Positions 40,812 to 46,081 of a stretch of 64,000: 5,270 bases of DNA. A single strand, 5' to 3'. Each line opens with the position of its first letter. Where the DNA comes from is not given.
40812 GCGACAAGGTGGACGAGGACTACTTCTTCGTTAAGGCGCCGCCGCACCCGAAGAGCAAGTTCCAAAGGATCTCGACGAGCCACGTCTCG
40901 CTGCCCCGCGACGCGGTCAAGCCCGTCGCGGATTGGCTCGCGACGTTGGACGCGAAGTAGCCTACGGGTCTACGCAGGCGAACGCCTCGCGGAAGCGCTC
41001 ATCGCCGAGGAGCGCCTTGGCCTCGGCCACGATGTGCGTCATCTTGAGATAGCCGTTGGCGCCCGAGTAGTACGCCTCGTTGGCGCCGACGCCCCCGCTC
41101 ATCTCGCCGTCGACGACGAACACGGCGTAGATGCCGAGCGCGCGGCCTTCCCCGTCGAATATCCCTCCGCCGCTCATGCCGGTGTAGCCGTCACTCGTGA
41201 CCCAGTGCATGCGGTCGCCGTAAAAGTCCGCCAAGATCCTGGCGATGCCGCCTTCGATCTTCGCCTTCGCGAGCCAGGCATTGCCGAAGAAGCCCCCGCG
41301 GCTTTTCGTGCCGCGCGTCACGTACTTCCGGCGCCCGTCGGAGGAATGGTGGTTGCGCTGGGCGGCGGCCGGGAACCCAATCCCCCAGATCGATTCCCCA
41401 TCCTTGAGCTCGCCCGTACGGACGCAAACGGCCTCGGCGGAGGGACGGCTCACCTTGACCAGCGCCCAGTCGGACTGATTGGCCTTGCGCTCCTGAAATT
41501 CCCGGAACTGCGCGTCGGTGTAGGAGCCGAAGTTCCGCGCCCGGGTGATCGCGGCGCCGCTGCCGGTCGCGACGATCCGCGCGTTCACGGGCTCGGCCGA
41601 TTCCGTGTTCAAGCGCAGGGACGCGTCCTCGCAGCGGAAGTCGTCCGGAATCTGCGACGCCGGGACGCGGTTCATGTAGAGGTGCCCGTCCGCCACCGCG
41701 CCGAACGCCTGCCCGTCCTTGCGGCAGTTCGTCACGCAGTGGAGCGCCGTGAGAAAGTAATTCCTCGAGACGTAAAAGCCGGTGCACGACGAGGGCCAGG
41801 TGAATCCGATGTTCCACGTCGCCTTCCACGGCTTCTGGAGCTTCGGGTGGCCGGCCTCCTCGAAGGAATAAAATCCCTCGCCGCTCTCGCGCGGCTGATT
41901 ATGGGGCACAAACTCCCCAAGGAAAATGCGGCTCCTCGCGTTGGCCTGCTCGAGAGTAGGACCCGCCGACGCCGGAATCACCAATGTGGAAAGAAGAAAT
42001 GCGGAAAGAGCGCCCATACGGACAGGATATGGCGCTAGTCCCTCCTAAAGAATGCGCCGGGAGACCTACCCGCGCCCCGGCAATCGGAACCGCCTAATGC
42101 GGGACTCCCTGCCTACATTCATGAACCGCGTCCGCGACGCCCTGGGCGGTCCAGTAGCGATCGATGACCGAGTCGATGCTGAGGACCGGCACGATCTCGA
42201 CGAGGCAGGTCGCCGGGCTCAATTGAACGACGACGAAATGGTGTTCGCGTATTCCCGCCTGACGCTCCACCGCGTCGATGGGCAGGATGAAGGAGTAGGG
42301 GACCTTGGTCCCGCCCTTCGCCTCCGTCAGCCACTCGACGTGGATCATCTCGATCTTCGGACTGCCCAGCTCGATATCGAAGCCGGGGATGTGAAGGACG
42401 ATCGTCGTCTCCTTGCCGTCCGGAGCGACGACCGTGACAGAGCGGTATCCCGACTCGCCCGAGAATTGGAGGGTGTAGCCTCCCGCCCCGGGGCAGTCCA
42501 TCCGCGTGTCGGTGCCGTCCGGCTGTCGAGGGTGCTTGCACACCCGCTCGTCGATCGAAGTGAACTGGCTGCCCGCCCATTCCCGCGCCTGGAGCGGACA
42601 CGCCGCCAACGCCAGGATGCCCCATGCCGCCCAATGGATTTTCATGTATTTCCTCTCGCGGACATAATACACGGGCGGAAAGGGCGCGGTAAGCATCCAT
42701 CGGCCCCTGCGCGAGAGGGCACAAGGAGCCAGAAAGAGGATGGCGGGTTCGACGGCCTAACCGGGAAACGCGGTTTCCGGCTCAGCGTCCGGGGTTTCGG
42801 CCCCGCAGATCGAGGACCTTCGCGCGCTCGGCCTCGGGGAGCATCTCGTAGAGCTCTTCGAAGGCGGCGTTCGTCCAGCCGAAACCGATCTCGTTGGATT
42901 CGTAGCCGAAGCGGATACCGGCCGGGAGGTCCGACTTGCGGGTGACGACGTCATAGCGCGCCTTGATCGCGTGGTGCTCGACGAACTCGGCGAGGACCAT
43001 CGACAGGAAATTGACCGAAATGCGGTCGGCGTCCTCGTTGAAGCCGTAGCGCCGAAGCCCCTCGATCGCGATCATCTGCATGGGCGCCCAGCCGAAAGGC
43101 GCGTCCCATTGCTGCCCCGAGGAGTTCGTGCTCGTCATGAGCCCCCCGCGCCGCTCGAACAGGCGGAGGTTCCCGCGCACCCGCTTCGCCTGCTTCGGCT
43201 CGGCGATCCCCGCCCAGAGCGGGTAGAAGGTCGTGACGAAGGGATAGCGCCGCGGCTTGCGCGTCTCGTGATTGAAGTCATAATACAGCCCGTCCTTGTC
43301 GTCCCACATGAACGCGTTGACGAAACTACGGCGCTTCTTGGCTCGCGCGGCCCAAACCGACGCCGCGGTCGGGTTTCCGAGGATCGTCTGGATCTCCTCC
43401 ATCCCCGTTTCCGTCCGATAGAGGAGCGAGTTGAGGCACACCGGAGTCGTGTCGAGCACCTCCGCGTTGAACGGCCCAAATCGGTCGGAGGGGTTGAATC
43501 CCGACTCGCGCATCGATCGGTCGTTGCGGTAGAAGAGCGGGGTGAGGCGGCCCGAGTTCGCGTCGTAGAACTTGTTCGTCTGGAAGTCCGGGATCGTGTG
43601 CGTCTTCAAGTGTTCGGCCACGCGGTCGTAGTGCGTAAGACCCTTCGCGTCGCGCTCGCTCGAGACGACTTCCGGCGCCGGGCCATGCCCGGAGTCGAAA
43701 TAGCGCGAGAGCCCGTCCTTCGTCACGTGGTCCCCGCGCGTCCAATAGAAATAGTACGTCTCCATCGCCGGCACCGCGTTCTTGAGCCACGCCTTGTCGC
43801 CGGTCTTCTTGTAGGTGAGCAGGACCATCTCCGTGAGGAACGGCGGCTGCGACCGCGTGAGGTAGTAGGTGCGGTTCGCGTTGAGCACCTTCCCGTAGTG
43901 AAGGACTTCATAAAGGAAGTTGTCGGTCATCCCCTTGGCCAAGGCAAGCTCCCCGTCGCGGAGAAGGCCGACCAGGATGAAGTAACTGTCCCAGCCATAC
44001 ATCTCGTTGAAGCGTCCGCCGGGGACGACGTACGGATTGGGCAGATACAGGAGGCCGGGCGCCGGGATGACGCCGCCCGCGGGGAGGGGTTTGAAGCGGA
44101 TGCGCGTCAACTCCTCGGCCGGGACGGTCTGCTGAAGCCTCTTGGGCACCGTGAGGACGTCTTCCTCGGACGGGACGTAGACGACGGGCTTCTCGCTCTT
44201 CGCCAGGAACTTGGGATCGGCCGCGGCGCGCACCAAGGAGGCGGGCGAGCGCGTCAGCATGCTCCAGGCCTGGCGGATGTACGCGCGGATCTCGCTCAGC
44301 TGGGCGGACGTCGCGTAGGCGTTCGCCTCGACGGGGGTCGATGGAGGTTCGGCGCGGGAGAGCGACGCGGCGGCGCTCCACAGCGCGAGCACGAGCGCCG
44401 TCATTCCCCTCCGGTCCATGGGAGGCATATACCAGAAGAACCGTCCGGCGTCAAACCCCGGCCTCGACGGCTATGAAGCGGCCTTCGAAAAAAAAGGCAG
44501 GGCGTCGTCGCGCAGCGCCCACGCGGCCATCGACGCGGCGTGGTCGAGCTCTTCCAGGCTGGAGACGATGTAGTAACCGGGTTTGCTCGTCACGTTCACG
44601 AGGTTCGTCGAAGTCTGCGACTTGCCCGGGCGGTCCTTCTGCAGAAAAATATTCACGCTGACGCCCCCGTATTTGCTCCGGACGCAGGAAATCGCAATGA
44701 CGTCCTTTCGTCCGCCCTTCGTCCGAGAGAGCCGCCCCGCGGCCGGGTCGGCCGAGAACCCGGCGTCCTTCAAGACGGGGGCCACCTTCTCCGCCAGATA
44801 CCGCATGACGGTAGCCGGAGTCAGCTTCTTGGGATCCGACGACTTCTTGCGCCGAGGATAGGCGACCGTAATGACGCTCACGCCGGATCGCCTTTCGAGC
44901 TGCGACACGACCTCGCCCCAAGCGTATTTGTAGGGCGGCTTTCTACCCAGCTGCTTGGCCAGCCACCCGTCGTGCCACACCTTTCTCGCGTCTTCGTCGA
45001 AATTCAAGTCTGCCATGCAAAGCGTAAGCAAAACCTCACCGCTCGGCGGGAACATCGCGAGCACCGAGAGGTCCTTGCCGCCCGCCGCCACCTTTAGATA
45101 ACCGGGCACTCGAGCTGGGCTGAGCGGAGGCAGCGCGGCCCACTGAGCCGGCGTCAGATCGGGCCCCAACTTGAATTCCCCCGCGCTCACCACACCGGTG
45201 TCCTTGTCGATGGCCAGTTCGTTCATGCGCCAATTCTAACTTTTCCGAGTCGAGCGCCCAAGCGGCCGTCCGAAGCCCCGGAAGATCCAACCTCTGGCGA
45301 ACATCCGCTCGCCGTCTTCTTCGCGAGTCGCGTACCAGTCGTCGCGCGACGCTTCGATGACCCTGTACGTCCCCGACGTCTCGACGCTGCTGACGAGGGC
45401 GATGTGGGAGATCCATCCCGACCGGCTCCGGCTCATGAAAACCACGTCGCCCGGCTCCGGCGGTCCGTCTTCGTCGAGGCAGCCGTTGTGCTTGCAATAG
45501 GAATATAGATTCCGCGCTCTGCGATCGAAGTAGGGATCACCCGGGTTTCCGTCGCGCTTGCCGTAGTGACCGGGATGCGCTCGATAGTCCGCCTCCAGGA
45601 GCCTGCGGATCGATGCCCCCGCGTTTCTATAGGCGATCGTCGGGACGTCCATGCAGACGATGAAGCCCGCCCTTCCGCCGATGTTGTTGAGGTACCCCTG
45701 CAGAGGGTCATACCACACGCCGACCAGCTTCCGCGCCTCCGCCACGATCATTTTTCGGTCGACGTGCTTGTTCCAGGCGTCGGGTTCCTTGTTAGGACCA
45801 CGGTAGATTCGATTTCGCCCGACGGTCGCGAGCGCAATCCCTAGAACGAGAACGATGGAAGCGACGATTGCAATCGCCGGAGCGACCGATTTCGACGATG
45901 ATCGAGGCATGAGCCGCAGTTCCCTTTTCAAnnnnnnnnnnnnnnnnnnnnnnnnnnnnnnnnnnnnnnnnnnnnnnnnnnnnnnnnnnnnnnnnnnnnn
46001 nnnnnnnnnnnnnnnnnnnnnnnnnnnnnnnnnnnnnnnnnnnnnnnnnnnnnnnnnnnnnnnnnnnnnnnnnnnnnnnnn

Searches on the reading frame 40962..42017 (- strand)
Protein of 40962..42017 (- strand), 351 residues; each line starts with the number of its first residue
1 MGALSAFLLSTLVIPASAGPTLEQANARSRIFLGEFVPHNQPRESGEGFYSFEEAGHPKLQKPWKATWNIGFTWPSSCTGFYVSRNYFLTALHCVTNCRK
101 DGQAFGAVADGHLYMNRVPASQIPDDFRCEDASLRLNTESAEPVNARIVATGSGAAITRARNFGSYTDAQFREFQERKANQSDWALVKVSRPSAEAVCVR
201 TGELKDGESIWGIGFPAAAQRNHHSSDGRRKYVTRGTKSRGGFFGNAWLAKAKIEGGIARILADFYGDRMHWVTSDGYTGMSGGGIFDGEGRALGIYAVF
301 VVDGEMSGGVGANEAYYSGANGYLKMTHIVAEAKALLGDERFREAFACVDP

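Call 78: search_protein_families(library=pfam, proteins=[window:40962-42017:-], max_evalue=0.001)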
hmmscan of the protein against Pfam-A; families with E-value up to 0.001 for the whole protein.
window:40962-42017:- (351 aa): 2 families
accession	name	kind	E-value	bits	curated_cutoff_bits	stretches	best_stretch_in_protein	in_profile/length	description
PF13365.12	Trypsin_2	-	4.8e-13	50.5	27.6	1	78-296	1-144/144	Trypsin-like peptidase domain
PF00089.32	Trypsin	-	3.9e-08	33.8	20.6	1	67-103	13-51/220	Trypsin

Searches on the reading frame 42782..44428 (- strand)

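Call 6: search_protein_families(library=pfam, proteins=[window:42782-44428:-], max_evalue=0.01)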
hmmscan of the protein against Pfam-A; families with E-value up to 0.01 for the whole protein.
window:42782-44428:- (548 aa): 2 families
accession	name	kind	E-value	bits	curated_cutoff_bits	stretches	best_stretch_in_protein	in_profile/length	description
PF01204.24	Trehalase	-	5e-110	369.2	21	1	120-526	106-507/512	Trehalase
PF22422.2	MGH1-like_GH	-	7.7e-19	68.9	27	1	146-477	7-327/356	Mannosylglycerate hydrolase MGH1-like glycoside hydrolase domain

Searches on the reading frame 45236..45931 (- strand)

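Call 6: search_protein_families(library=pfam, proteins=[window:45236-45931:-], max_evalue=0.01)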
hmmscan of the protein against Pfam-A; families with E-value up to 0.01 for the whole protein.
window:45236-45931:- (231 aa): 2 families
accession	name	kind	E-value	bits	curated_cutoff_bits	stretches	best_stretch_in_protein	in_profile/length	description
PF06940.17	DUF1287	-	4.5e-08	33.4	25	1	92-192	34-139/163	Domain of unknown function (DUF1287)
PF05257.22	CHAP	-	4.2e-06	27.6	26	1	150-194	38-80/81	CHAP domain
